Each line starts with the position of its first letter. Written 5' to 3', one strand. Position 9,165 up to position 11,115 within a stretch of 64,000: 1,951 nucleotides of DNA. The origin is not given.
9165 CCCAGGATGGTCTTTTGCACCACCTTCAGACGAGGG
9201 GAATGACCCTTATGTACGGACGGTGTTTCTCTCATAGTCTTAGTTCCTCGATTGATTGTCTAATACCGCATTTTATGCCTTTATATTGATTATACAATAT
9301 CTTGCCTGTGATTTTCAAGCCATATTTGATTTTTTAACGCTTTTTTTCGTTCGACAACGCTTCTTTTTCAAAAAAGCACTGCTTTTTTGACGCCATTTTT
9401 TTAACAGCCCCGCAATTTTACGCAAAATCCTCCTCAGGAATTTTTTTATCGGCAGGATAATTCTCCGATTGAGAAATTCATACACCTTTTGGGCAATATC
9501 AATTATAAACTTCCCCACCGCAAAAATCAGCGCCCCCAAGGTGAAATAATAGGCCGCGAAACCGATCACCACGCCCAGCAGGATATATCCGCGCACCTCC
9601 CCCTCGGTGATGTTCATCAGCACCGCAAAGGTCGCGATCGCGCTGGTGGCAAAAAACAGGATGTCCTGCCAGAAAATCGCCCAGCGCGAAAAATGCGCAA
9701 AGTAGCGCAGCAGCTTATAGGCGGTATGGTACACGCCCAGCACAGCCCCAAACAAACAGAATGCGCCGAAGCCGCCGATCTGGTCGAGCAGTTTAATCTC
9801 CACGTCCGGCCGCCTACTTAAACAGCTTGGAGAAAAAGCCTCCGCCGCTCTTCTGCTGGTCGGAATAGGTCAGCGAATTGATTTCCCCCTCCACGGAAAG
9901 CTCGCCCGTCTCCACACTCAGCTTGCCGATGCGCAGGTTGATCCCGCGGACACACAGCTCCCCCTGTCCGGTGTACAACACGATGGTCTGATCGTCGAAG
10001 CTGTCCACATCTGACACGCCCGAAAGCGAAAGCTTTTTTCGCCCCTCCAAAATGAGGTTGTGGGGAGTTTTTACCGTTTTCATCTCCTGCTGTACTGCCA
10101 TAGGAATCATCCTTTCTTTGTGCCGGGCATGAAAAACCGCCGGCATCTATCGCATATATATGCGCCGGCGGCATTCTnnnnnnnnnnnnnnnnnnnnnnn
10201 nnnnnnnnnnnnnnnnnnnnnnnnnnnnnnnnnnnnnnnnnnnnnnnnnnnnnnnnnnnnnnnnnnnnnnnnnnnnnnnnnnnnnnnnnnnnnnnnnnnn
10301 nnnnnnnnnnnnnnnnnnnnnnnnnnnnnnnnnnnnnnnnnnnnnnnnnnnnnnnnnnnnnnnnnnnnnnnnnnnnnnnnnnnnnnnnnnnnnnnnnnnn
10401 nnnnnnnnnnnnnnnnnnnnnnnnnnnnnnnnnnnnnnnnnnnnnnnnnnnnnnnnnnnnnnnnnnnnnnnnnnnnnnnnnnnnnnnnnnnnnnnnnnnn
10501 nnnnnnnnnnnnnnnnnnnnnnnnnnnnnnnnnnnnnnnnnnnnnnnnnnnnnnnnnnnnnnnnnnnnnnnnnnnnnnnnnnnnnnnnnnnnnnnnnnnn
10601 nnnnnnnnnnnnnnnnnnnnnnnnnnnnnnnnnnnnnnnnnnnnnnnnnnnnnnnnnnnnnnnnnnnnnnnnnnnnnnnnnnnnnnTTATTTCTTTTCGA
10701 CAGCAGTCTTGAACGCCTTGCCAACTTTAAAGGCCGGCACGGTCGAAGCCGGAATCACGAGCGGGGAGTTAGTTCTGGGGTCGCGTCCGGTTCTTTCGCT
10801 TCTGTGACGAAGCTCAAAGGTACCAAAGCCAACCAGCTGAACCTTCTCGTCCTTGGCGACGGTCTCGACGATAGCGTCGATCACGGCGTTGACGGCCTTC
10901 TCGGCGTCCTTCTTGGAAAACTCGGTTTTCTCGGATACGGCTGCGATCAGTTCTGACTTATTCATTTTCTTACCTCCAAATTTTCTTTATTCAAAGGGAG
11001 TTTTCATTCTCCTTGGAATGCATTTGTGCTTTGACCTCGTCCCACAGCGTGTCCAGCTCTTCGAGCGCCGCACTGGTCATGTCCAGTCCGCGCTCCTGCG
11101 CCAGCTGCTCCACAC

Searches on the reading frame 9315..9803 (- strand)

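Call 15: search_protein_families(library=pfam, proteins=[window:9315-9803:-])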
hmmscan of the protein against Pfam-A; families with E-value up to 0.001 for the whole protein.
window:9315-9803:- (162 aa): 1 family
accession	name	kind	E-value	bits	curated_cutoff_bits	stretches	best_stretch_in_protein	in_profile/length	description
PF09578.15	Spore_YabQ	-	2.2e-16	60.2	27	1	12-90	1-79/79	Spore cortex protein YabQ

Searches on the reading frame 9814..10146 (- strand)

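Call 15: search_protein_families(library=pfam, proteins=[window:9814-10146:-])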
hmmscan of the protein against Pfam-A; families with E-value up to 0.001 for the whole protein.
window:9814-10146:- (110 aa): 1 family
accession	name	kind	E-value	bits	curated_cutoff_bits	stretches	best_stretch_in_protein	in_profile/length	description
PF07873.16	YabP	-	2e-21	76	27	1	29-94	1-64/64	YabP family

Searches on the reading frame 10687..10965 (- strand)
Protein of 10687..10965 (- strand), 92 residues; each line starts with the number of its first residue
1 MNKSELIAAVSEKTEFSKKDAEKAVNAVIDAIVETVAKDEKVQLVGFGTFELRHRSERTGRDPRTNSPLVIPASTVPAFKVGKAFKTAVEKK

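Call 15: search_protein_families(library=pfam, proteins=[window:10687-10965:-])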
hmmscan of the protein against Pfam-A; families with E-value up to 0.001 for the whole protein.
window:10687-10965:- (92 aa): 3 families
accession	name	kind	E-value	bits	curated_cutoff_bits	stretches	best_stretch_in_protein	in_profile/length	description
PF00216.26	Bac_DNA_binding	-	1.9e-32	111.8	22.4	1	1-89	1-89/90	Bacterial DNA-binding protein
PF18291.6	HU-HIG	-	1.5e-06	28.7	26.2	1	2-91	33-120/125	HU domain fused to wHTH, Ig, or Glycine-rich motif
PF18289.6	HU-CCDC81_euk_2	-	0.00042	20.7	26.1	1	8-55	8-57/75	CCDC81 eukaryotic HU domain 2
